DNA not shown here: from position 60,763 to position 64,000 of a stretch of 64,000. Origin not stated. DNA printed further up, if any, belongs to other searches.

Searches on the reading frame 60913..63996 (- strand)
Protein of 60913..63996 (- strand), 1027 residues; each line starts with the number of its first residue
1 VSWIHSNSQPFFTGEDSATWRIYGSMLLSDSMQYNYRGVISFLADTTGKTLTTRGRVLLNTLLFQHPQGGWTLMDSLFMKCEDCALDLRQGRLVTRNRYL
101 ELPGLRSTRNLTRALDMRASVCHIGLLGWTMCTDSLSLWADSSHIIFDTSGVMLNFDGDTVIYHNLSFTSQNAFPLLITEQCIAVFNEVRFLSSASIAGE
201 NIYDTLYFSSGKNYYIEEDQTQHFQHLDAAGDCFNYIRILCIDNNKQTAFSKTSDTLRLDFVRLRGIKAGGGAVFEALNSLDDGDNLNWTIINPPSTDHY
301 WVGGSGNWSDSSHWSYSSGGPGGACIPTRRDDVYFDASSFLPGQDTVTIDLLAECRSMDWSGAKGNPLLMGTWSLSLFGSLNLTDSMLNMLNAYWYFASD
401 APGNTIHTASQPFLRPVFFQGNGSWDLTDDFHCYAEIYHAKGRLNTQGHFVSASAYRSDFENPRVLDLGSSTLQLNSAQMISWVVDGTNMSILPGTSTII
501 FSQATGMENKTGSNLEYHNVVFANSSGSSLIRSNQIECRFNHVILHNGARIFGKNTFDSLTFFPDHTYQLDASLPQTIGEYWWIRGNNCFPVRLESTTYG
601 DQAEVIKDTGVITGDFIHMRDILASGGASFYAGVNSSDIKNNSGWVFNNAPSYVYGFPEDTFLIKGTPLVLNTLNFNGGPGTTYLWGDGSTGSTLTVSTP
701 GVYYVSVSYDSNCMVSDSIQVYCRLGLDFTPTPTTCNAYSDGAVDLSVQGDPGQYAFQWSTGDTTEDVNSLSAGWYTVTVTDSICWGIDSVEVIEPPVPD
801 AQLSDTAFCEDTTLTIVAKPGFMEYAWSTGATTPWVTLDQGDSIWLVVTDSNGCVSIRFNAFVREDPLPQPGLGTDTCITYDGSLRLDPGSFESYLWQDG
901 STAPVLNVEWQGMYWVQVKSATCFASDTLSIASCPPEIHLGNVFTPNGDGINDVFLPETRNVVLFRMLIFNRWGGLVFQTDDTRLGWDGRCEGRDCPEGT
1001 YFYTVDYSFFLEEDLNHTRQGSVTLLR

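Call 82: search_protein_families(library=pfam, proteins=[window:60913-63996:-], max_evalue=0.001)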
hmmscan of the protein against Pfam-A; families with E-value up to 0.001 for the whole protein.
window:60913-63996:- (1027 aa): 2 families
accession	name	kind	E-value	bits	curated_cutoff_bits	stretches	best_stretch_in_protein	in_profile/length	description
PF13585.12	CHU_C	-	1.2e-18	67.4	27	1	939-1025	2-86/86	CHU_C Type IX secretion signal domain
PF13573.12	SprB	-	0.00088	19.3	28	1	730-764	3-37/37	SprB repeat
